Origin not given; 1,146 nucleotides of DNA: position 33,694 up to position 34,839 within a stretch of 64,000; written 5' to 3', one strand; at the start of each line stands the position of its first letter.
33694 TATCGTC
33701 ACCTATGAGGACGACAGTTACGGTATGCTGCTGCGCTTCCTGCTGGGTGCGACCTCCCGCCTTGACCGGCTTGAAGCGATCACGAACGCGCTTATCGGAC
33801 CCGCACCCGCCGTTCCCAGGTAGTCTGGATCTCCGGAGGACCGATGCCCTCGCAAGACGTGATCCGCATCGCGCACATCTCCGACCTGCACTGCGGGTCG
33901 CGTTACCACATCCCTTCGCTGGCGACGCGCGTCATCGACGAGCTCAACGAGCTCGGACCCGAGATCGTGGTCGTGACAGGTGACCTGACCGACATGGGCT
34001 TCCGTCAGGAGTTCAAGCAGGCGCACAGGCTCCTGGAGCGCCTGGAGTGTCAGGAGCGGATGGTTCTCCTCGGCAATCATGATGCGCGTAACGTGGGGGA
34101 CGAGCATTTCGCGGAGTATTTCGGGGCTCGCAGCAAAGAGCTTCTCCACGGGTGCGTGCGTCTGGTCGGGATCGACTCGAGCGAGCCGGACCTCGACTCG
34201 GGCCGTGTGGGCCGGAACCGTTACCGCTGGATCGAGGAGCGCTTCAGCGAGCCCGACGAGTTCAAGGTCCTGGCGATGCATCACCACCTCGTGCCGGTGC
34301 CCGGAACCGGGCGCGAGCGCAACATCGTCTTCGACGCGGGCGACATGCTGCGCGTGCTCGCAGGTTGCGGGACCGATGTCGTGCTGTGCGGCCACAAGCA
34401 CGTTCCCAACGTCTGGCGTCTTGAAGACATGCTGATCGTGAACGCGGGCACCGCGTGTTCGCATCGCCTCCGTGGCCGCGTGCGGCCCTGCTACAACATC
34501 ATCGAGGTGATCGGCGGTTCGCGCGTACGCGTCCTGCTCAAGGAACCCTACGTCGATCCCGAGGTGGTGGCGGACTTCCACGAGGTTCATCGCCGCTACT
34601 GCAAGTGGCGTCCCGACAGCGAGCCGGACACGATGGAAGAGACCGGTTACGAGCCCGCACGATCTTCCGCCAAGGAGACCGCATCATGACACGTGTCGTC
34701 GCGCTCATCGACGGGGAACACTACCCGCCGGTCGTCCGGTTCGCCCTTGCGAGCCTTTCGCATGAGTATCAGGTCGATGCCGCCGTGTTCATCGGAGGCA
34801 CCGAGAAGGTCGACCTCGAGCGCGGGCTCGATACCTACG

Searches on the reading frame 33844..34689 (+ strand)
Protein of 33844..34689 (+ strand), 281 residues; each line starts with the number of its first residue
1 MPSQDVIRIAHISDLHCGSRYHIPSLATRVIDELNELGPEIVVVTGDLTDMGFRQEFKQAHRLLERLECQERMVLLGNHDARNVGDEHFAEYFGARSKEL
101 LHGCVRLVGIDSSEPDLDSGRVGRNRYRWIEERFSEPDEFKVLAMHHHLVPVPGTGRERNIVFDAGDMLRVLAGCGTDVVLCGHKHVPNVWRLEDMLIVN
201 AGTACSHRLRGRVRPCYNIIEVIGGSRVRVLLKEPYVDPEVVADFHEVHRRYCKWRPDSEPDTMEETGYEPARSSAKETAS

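Call 76: search_protein_families(library=pfam, proteins=[window:33844-34689:+], max_evalue=0.00001)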
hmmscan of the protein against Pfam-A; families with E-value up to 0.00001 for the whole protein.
window:33844-34689:+ (281 aa): 2 families
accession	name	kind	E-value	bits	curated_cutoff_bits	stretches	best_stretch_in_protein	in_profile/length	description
PF00149.33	Metallophos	-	1.9e-18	68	21.5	1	7-188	1-191/191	Calcineurin-like phosphoesterase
PF12850.12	Metallophos_2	-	4.4e-14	53.2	27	1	8-212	2-143/154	Calcineurin-like phosphoesterase superfamily domain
